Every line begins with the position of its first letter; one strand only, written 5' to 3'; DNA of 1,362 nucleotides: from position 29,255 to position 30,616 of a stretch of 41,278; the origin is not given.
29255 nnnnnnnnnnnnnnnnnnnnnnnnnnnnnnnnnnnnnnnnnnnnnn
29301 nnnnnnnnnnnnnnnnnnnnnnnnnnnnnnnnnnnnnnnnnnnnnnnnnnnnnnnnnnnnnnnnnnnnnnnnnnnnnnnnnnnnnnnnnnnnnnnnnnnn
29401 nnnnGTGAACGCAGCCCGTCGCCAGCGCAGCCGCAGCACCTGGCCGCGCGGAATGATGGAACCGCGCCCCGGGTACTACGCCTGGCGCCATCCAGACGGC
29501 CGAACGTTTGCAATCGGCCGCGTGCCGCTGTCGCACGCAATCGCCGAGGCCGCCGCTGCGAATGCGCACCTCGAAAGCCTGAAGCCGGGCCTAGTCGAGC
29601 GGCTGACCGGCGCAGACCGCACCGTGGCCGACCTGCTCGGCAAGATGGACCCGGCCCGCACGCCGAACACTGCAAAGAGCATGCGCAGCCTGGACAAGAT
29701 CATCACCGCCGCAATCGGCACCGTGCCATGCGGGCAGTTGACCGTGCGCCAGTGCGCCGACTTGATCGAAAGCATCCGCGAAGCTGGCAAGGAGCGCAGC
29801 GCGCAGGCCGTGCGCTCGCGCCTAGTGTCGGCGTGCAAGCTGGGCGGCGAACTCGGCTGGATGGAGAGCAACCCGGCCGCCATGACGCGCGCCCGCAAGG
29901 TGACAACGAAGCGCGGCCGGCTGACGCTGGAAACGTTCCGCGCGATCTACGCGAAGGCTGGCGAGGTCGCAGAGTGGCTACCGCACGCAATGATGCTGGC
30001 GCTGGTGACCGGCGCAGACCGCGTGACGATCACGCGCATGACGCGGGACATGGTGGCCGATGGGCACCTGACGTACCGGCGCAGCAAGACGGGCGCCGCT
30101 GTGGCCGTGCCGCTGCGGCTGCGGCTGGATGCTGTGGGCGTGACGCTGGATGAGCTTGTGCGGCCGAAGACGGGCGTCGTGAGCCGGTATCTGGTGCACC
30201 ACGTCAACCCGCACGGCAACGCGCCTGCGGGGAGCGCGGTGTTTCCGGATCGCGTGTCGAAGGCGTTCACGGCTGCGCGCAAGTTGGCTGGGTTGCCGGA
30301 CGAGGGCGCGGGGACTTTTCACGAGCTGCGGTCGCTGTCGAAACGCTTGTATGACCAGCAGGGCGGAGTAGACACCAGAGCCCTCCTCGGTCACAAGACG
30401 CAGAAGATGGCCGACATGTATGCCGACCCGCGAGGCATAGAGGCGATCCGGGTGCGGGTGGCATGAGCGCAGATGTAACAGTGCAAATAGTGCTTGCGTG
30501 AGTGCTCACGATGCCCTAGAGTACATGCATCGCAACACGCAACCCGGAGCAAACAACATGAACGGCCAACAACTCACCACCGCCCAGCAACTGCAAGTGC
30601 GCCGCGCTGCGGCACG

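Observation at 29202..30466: The canonical intI position is occupied by a lambda-type Int with Xis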

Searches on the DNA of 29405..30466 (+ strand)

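Call 35: search_with_rna_model(model_id=R1, sources=[L006, L007, L008, L009, L010, L011, L012, L013, L014, L015, L016, L017, L018, L019, L020, L021, L022, L023, L024, L025, L026, L027, L028, L029, L030, L031, L032, L033, L034, L035, L036, L037, L038, L039, L040, L041, L042, L043, L044, L045, L046, L047, L048, L049, L050, L051, L052, L053, L054, L055, L056, L057, L058, L059, L060, L061, L062, L063, L064, L065, L066, L067, L068, L069, L070, L071, L072, L073, L074, L075, L076, L077, L078, L079, L080, L081, L082, L083, L084, L085, L086, L087, L088, L089, L090, L091, L092, L093, L094, L095, L001, L002, L003, L004, L005], max_evalue=0.01)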
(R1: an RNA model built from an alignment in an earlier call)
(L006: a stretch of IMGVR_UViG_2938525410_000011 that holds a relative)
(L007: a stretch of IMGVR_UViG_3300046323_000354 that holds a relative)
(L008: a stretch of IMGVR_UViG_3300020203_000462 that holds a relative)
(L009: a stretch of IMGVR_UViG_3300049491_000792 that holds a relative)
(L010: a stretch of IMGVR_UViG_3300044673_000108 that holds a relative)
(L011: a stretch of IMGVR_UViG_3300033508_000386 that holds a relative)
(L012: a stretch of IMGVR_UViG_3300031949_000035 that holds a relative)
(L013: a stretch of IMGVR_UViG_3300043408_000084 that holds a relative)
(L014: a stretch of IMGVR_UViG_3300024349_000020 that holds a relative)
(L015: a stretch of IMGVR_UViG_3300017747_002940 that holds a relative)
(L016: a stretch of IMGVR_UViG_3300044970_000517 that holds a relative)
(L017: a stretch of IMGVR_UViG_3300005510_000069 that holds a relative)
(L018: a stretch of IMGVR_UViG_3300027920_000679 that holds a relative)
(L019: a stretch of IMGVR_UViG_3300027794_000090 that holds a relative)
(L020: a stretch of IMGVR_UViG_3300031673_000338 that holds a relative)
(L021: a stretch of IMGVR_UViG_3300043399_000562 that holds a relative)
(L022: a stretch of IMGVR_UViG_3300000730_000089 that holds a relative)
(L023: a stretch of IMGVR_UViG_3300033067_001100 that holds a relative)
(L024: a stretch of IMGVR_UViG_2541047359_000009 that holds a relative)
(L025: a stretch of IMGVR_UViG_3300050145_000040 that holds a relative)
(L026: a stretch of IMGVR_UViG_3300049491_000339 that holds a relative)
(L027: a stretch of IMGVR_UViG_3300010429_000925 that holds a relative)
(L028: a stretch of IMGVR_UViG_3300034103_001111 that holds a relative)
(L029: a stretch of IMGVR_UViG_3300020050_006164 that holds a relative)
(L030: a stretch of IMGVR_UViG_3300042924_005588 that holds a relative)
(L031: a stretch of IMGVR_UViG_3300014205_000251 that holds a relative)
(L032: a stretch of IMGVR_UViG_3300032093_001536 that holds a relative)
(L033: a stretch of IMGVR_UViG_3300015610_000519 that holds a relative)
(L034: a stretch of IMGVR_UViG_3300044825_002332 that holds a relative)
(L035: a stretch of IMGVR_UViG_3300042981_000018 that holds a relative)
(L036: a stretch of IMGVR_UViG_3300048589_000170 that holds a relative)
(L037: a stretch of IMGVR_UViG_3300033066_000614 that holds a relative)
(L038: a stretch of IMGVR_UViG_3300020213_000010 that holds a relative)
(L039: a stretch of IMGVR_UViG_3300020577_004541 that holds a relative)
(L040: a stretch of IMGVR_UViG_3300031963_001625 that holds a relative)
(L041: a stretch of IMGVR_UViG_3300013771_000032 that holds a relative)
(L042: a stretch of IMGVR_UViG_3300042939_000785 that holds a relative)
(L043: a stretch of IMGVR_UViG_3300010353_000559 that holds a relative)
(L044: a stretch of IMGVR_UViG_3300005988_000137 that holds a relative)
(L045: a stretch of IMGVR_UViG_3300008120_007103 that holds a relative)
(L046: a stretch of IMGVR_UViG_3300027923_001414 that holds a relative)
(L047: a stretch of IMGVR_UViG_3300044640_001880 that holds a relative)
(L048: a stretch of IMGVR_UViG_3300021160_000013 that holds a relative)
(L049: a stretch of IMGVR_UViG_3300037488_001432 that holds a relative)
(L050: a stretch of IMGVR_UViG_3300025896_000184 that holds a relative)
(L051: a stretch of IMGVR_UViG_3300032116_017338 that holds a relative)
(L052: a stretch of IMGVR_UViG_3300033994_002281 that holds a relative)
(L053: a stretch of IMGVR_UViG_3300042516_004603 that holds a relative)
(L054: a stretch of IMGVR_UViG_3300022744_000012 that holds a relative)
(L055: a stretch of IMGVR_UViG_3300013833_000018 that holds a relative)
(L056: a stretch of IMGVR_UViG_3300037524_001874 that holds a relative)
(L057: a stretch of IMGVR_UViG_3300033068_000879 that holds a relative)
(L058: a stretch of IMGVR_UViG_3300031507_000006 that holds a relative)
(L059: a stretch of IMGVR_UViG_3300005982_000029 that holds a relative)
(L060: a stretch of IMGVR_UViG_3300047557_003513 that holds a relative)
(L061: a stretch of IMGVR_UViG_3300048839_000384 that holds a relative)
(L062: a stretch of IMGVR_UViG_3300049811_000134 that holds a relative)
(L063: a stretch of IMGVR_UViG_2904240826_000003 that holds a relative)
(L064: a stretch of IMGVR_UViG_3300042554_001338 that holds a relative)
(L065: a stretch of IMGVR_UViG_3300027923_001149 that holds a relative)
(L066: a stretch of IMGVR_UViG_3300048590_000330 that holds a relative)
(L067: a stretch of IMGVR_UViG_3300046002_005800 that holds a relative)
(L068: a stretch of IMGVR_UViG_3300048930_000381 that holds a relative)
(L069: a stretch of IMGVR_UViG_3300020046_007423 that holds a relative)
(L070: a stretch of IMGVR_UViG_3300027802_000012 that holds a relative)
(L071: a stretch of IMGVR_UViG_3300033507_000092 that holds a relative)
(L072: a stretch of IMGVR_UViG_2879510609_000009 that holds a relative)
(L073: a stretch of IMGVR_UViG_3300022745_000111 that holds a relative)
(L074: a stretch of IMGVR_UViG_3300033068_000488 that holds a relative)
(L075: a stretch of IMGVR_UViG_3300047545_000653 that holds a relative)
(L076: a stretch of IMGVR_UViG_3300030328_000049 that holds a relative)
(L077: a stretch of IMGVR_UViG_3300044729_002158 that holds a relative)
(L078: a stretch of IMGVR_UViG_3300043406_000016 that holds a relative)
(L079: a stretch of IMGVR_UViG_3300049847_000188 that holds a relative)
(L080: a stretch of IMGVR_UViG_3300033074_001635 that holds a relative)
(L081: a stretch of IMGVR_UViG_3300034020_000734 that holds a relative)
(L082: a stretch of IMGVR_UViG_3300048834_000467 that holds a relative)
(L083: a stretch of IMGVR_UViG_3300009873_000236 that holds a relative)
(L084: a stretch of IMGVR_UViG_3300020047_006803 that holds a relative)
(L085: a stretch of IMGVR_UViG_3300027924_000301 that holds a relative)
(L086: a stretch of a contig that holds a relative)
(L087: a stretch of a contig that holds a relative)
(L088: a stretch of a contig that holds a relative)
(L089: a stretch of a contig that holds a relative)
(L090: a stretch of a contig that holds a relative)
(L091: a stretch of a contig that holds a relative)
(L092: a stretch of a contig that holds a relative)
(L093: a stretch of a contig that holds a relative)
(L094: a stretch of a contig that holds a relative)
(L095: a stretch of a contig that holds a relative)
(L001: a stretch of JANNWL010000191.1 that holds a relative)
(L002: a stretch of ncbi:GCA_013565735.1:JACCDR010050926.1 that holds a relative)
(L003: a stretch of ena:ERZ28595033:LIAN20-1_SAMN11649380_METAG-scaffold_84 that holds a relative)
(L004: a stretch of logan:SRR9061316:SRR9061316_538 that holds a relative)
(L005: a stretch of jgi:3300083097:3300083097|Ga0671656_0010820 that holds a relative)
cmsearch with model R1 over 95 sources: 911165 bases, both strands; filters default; matches with E-value up to 0.01: 394.
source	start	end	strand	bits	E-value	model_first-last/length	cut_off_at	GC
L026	464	521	-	80.4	5.2e-16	1-58/58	no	0.57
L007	13248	13305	+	78.3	1.7e-15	1-58/58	no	0.6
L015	782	839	-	77.9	2.1e-15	1-58/58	no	0.59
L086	8998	9055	-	77.6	2.5e-15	1-58/58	no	0.64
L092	2068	2125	-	77.6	2.5e-15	1-58/58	no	0.64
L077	7605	7662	-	77.3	2.9e-15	1-58/58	no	0.67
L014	437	494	+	77.1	3.2e-15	1-58/58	no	0.64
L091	1821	1878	-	77.1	3.2e-15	1-58/58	no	0.64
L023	4674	4731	-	77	3.4e-15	1-58/58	no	0.67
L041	11004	11061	-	76.4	4.9e-15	1-58/58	no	0.67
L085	1533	1590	+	76.2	5.5e-15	1-58/58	no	0.64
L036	687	744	-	75.9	6.3e-15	1-58/58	no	0.64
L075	4470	4527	-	75.8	6.7e-15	1-58/58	no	0.6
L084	10724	10781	-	75.4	8.5e-15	1-58/58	no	0.67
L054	5368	5425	+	75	1e-14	1-58/58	no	0.55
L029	7263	7320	-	74.7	1.3e-14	1-58/58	no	0.64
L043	10500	10557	+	74.7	1.3e-14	1-58/58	no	0.64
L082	10047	10104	+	74.7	1.3e-14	1-58/58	no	0.64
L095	4142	4199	-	74.7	1.3e-14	1-58/58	no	0.59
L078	2462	2519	+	74.6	1.3e-14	1-58/58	no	0.62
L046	4340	4397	+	74.3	1.6e-14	1-58/58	no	0.64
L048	1335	1392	-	74.2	1.7e-14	1-58/58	no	0.66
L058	940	997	+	73.8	2e-14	1-58/58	no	0.59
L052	1734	1793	-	73.7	2.2e-14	1-58/58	no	0.63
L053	6861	6920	-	73.7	2.2e-14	1-58/58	no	0.63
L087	2554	2613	-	73.7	2.2e-14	1-58/58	no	0.63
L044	248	305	+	73.5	2.4e-14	1-58/58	no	0.57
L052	2519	2578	-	73.3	2.7e-14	1-58/58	no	0.65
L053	7646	7705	-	73.3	2.7e-14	1-58/58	no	0.65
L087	2926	2985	-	73.3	2.7e-14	1-58/58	no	0.65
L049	517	574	-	73.1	3e-14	1-58/58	no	0.62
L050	12943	13000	-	73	3.2e-14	1-58/58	no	0.62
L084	13567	13624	-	72.7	3.9e-14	1-58/58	no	0.62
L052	2115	2174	-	72.4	4.5e-14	1-58/58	no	0.62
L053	7242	7301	-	72.4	4.5e-14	1-58/58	no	0.62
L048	2485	2541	-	71.9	5.9e-14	1-58/58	no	0.68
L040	66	123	-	71.8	6.3e-14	1-58/58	no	0.6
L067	3162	3219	-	71.4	7.6e-14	1-58/58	no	0.64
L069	8479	8536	+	71.1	9.2e-14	1-58/58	no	0.6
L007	10296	10353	+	70.6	1.2e-13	1-58/58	no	0.64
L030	402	461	-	70.5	1.3e-13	1-58/58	no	0.65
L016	9010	9066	-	70.4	1.4e-13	1-58/58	no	0.7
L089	7490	7546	-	69.5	2.3e-13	1-58/58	no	0.65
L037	3496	3555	+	69.2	2.6e-13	1-58/58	no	0.67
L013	3876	3933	-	69.1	2.8e-13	1-58/58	no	0.59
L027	9147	9202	+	69.1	2.9e-13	1-58/58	no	0.61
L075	11369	11426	+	68.7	3.5e-13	1-58/58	no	0.53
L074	44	101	+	68.4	4.2e-13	1-58/58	no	0.6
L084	11451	11508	-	67.8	5.8e-13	1-58/58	no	0.69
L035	5657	5714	+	67.8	5.8e-13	1-58/58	no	0.64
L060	2750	2807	+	67.6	6.4e-13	1-58/58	no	0.69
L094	12149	12206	-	67.4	7.2e-13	1-58/58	no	0.67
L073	2563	2621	-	67.1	8.8e-13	1-58/58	no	0.63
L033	383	438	-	66.9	9.4e-13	1-58/58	no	0.54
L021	7330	7387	-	66.8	1e-12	1-58/58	no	0.62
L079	1019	1076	-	66.4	1.3e-12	1-58/58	no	0.55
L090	6401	6457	-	66.1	1.5e-12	1-58/58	no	0.65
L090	6670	6729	-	66.1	1.5e-12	1-58/58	no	0.63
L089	7918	7976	-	66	1.6e-12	1-58/58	no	0.64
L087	740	797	-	65.6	1.9e-12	1-58/58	no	0.55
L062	3392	3451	+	65.3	2.3e-12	1-58/58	no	0.68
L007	12394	12450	+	65.3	2.4e-12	1-58/58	no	0.7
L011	11419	11477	-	65.1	2.6e-12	1-58/58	no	0.51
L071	2698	2756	-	65.1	2.6e-12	1-58/58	no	0.51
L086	7959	8016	-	65.1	2.6e-12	1-58/58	no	0.55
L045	920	976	-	65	2.7e-12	1-58/58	no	0.65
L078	2850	2907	+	64.8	3.1e-12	1-58/58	no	0.64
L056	1791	1849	+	64.6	3.4e-12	1-58/58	no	0.63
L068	3574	3632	+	64.6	3.4e-12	1-58/58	no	0.63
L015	4650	4709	-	64.3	4e-12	1-58/58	no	0.68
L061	1385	1440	+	63.5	6.4e-12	1-58/58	no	0.54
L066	6815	6870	+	63.5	6.4e-12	1-58/58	no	0.54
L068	9895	9952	+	63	8.3e-12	1-58/58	no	0.55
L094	12635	12694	-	62.9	8.6e-12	1-58/58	no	0.53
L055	734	791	+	62.9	8.9e-12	1-58/58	no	0.62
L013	3509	3565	-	62.6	1e-11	1-58/58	no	0.65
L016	9466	9522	-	61.8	1.6e-11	1-58/58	no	0.67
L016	9784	9840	-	61.7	1.8e-11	1-58/58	no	0.63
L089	8238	8294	-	61.7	1.8e-11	1-58/58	no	0.63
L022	1305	1360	+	61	2.5e-11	1-58/58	no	0.52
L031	10163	10221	+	61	2.5e-11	1-58/58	no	0.56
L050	9322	9379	-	60.9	2.6e-11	1-58/58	no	0.67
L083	255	311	-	60.5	3.4e-11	1-58/58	no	0.61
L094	9761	9817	-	60.1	4.1e-11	1-58/58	no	0.67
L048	9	64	-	60.1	4.2e-11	1-58/58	no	0.62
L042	2498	2558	-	60.1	4.3e-11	1-58/58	no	0.66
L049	985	1041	-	59.3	6.4e-11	1-58/58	no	0.67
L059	2332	2388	+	59.3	6.5e-11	1-58/58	no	0.6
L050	13222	13278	-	58.9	8.3e-11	1-58/58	no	0.67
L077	6906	6962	-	58.9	8.3e-11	1-58/58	no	0.67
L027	8475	8532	+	58.8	8.6e-11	1-58/58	no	0.6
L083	839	900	-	58.6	9.7e-11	1-58/58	no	0.68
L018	1351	1405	-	58.5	1e-10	1-58/58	no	0.67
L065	21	75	-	58.5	1e-10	1-58/58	no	0.67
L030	40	99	-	58.4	1.1e-10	1-58/58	no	0.62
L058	1501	1557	+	58.1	1.3e-10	1-58/58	no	0.58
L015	1411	1468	-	57.9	1.4e-10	1-58/58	no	0.74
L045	1300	1356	-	57.9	1.4e-10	1-58/58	no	0.65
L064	3391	3445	+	57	2.3e-10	1-58/58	no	0.62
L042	2167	2225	-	56.8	2.7e-10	1-58/58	no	0.59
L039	7421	7475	-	56.7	2.7e-10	1-58/58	no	0.47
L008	5645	5702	-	56.4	3.2e-10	1-58/58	no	0.55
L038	11669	11726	-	56.4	3.2e-10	1-58/58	no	0.55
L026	905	963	-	56.4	3.4e-10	1-58/58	no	0.63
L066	2821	2880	+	56.2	3.7e-10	1-58/58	no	0.57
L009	4785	4840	-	56.1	3.8e-10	1-58/58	no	0.59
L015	3609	3668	-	55.9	4.4e-10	1-58/58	no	0.67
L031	7372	7430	+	55.7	4.7e-10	1-58/58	no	0.66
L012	3105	3164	+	55.5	5.3e-10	1-58/58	no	0.6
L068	7759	7821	+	55.4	5.8e-10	1-58/58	no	0.65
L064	135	195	+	55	7e-10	1-58/58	no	0.59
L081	1536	1596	-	55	7e-10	1-58/58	no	0.59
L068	8565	8623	+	55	7.3e-10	1-58/58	no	0.63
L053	5650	5704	-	54.8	8e-10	1-58/58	no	0.62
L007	8828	8890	+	54.6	8.8e-10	1-58/58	no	0.65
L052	479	577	-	54.6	9e-10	1-58/58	no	0.64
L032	143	201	+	54.6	9.1e-10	1-58/58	no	0.61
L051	5697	5755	-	54.6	9.1e-10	1-58/58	no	0.61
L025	4067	4125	-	54.5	9.4e-10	1-58/58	no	0.64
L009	1840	1897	-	54.3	1e-09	1-58/58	no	0.62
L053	3486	3611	-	54.2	1.1e-09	1-58/58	no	0.64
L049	2499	2554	-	54.2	1.1e-09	1-58/58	no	0.62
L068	5412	5470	+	54.1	1.2e-09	1-58/58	no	0.64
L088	69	124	-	53.7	1.5e-09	1-58/58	no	0.62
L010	977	1034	-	53.6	1.6e-09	1-58/58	no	0.66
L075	12709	12768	+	53.6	1.6e-09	1-58/58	no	0.65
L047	96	154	-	53.4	1.8e-09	1-58/58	no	0.68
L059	2609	2669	+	53.3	1.8e-09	1-58/58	no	0.69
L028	552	607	+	53.2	2e-09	1-58/58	no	0.59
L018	1813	1866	-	53.2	2e-09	1-58/58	no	0.61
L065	483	536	-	53.2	2e-09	1-58/58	no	0.61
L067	5878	5949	-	53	2.2e-09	1-58/58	no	0.68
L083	1517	1601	-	52.8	2.4e-09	1-58/58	no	0.6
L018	2976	3035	-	52.7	2.5e-09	1-58/58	no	0.67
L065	1646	1705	-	52.7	2.5e-09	1-58/58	no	0.67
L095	2267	2326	-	52.7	2.6e-09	1-58/58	no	0.57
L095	1355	1442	-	52.6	2.7e-09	1-58/58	no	0.64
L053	5023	5096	-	52.6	2.7e-09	1-58/58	no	0.65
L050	11057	11115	-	52.6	2.8e-09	1-58/58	no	0.69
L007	9241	9297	+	52.5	2.8e-09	1-58/58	no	0.61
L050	10418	10474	-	52.5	2.8e-09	1-58/58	no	0.65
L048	507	562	-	52.4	3e-09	1-58/58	no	0.64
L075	11925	11984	+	52.4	3.1e-09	1-58/58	no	0.65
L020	1901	1961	+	52.2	3.4e-09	1-58/58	no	0.48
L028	275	331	+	52.2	3.5e-09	1-58/58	no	0.56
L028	1141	1198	+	52.1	3.6e-09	1-58/58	no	0.59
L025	5073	5129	-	52.1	3.7e-09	1-58/58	no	0.72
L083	532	591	-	51.9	3.9e-09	1-58/58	no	0.62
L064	821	872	+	51.9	4e-09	1-58/58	no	0.63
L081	859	910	-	51.9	4e-09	1-58/58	no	0.63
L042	4050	4169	-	51.8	4.3e-09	1-58/58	no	0.65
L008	3561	3618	-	51.6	4.6e-09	1-58/58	no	0.53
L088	883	943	-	51.4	5.3e-09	1-58/58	no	0.66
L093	6018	6074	+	51.1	6.2e-09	1-58/58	no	0.65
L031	9408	9509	+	51.1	6.3e-09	1-58/58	no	0.67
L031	6975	7069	+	51.1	6.4e-09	1-58/58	no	0.63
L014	107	163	+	50.8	7.2e-09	1-58/58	no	0.63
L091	2152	2208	-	50.8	7.2e-09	1-58/58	no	0.63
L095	1040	1100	-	50.6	8.1e-09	1-58/58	no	0.59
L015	388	483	-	50.5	8.8e-09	1-58/58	no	0.59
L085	118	176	+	50.4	9.4e-09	1-58/58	no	0.64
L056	964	1026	+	50.3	9.8e-09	1-58/58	no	0.65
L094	9443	9505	-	50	1.2e-08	1-58/58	no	0.65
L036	3217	3278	-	49.9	1.3e-08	1-58/58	no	0.61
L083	1243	1338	-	49.6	1.4e-08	1-58/58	no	0.67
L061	1638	1697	+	49.6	1.5e-08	1-58/58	no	0.7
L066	7068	7127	+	49.6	1.5e-08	1-58/58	no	0.7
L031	8422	8515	+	49.1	1.9e-08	1-58/58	no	0.66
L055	353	429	+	49.1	1.9e-08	1-58/58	no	0.69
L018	679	737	-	49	2e-08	1-58/58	no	0.59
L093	5147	5203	+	48.8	2.2e-08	1-58/58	no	0.67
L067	3544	3597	-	48.7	2.4e-08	1-58/58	no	0.61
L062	3851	3927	+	48.6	2.5e-08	1-58/58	no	0.7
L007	8142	8193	+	48.6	2.5e-08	4-55/58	no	0.46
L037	2703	2803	+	48.5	2.6e-08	1-58/58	no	0.59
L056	588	674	+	48.5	2.7e-08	1-58/58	no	0.64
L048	1649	1702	-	48.4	2.8e-08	1-58/58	no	0.65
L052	1245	1333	-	48.2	3.1e-08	1-58/58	no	0.66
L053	6372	6460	-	48.2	3.1e-08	1-58/58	no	0.66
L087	2065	2153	-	48.2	3.1e-08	1-58/58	no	0.66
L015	1667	1789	-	48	3.4e-08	1-58/58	no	0.59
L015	2793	2894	-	48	3.5e-08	1-58/58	no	0.58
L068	3176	3262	+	47.8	3.9e-08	1-58/58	no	0.71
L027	7970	8026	+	47.6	4.4e-08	1-58/58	no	0.54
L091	3300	3353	-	47.5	4.6e-08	1-58/58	no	0.67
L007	9854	9908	+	47.5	4.7e-08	1-58/58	no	0.64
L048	2070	2156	-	47.4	4.9e-08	1-58/58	no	0.67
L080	347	400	+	47.3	5.2e-08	1-58/58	no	0.69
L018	128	181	-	47.2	5.3e-08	1-58/58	no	0.61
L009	3325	3424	-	47.2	5.6e-08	1-58/58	no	0.6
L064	1394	1494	+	47.1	5.7e-08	1-58/58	no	0.65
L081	237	337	-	47.1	5.7e-08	1-58/58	no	0.65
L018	3496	3555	-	47.1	5.8e-08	1-58/58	no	0.67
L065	2166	2225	-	47.1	5.8e-08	1-58/58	no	0.67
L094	10817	10876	-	47.1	5.9e-08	1-58/58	no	0.57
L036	2175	2226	-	47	6.2e-08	1-58/58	no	0.63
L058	35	93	+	46.9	6.4e-08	1-58/58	no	0.63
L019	6240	6293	-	46.6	7.7e-08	1-58/58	no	0.57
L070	4990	5043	+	46.6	7.7e-08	1-58/58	no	0.57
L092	2383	2502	-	46.6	7.7e-08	1-58/58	no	0.62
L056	81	169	+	46.4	8.3e-08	1-58/58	no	0.74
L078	4654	4710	+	46.3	9.2e-08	1-58/58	no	0.58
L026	1421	1522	-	46.2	9.3e-08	1-58/58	no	0.59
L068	4408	4509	+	46.2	9.3e-08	1-58/58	no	0.61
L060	3051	3116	+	46.2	9.5e-08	1-58/58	no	0.67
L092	2875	2944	-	46.1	1e-07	1-58/58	no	0.66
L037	4515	4586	+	46.1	1e-07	1-58/58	no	0.64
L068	6765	6864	+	46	1.1e-07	1-58/58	no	0.64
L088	469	522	-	46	1.1e-07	1-58/58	no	0.67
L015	4317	4374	-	45.9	1.1e-07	1-58/58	no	0.6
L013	11010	11066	+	45.8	1.2e-07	1-58/58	no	0.6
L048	11617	11718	+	45.6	1.3e-07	1-58/58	no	0.6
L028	840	894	+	45.4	1.5e-07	1-58/58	no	0.55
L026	1942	2055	-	45.2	1.6e-07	1-58/58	no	0.67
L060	3392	3446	+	45.2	1.7e-07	1-58/58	no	0.56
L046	6256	6315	+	45.1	1.7e-07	1-58/58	no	0.55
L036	1496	1576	-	44.9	1.9e-07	1-58/58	no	0.65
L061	1085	1138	+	44.8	2.1e-07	1-58/58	no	0.65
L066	6515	6568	+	44.8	2.1e-07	1-58/58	no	0.65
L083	2827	2936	-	44.6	2.3e-07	1-58/58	no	0.62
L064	3667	3728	+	44.5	2.4e-07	1-58/58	no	0.61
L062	1403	1506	+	44.4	2.6e-07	1-58/58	no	0.63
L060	2059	2118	+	44.3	2.8e-07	1-58/58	no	0.55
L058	582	671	+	44.3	2.8e-07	1-58/58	no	0.53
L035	6986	7077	+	44.1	3.1e-07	1-58/58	no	0.58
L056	3619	3675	+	44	3.2e-07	1-58/58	no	0.67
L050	12021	12120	-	44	3.3e-07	1-58/58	no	0.63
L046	2259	2315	+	43.9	3.4e-07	1-58/58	no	0.63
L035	3575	3632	+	43.9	3.4e-07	1-58/58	no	0.64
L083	11080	11179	+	43.9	3.4e-07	1-58/58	no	0.65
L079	92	176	-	43.9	3.5e-07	1-58/58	no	0.62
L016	10071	10173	-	43.9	3.5e-07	1-58/58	no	0.62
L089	8525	8627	-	43.9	3.5e-07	1-58/58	no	0.62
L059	3000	3119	+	43.8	3.6e-07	1-58/58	no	0.67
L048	793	850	-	43.7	3.8e-07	1-58/58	no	0.52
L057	80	140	+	43.6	4.1e-07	1-58/58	no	0.66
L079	499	583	-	43.5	4.2e-07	1-58/58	no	0.6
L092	3220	3306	-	43.5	4.4e-07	1-58/58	no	0.68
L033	663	729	-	43.5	4.4e-07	1-58/58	no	0.6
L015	3877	3976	-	43.4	4.4e-07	1-58/58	no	0.64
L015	1096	1146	-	43.4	4.4e-07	1-58/58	no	0.63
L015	2503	2611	-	43.3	4.8e-07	1-58/58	no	0.59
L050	8742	8799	-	43.3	4.8e-07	1-58/58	no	0.66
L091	2594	2649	-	43.3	4.8e-07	1-58/58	no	0.66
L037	2358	2462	+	43.2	5e-07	1-58/58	no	0.63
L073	2975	3068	-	43.1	5.2e-07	1-58/58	no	0.63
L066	3420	3478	+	42.9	6e-07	1-58/58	no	0.61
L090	6948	7049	-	42.8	6.4e-07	1-58/58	no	0.68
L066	4304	4363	+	42.3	8.2e-07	1-58/58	no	0.57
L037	2052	2137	+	42.2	9e-07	1-58/58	no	0.7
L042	3737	3799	-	42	9.8e-07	1-58/58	no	0.67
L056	3187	3288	+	42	1e-06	1-58/58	no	0.7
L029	9836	9892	-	41.9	1e-06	1-58/58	no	0.7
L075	4723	4823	-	41.9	1e-06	1-58/58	no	0.58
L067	1896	1954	-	41.8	1.1e-06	1-58/58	no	0.66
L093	4547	4607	+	41.7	1.2e-06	1-58/58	no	0.69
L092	254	339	-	41.5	1.3e-06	1-58/58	no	0.64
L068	9256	9355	+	41.5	1.3e-06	1-58/58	no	0.6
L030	871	933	-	41.5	1.3e-06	1-58/58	no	0.68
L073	3481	3568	-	41.4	1.3e-06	1-58/58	no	0.69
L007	11117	11216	+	41.4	1.4e-06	1-58/58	no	0.6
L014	1376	1496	+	41.4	1.4e-06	1-58/58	no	0.67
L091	819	939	-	41.4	1.4e-06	1-58/58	no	0.67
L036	1119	1217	-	41.3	1.5e-06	1-58/58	no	0.64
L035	4876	4933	+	41.2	1.5e-06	1-58/58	no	0.53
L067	2348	2410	-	41.1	1.6e-06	1-58/58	no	0.73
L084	9229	9322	-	41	1.7e-06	1-58/58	no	0.64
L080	70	169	+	41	1.7e-06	1-58/58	no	0.65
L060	851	940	+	41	1.7e-06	1-58/58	no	0.71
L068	6247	6348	+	40.7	2e-06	1-58/58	no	0.62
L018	4680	4739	-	40.6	2.2e-06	1-58/58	no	0.53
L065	3350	3409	-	40.6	2.2e-06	1-58/58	no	0.53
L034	8608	8661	-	40.4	2.4e-06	1-58/58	no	0.74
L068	7406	7507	+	40.3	2.6e-06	1-58/58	no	0.64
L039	7143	7192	-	40.2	2.7e-06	1-58/58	no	0.42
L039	5819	5873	-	40.1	2.8e-06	1-58/58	no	0.45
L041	11837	11900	-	40.1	2.9e-06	1-58/58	no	0.56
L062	2578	2679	+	40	3e-06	1-58/58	no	0.61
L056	2625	2711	+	40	3.1e-06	1-58/58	no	0.71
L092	1687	1746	-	39.9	3.2e-06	1-58/58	no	0.7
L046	6531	6638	+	39.9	3.2e-06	1-58/58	no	0.63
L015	3162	3227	-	39.9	3.2e-06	1-58/58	no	0.7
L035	6594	6657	+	39.7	3.6e-06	1-58/58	no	0.61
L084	9914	10007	-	39.6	3.7e-06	1-58/58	no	0.65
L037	3092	3198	+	39.4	4.1e-06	1-58/58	no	0.65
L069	9274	9332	+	39.3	4.5e-06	1-58/58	no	0.56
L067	6261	6356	-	39.2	4.8e-06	1-58/58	no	0.61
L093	6935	6994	+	38.9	5.7e-06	1-58/58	no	0.67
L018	4094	4153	-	38.8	5.9e-06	1-58/58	no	0.63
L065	2764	2823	-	38.8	5.9e-06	1-58/58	no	0.63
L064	1723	1809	+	38.6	6.7e-06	1-58/58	no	0.67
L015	5079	5179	-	38.3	7.6e-06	1-58/58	no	0.55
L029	7966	8067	-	38.2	8.1e-06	1-58/58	no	0.6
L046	2635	2755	+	38.2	8.3e-06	1-58/58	no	0.65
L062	4648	4746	+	38.2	8.3e-06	1-58/58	no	0.67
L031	7970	8089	+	38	9e-06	1-58/58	no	0.65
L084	11872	11974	-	38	9.1e-06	1-58/58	no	0.6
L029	10138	10200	-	38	9.2e-06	1-58/58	no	0.68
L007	11857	11982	+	38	9.2e-06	1-58/58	no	0.63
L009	2273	2366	-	37.9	9.6e-06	1-58/58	no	0.54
(94 more, lower-scoring)
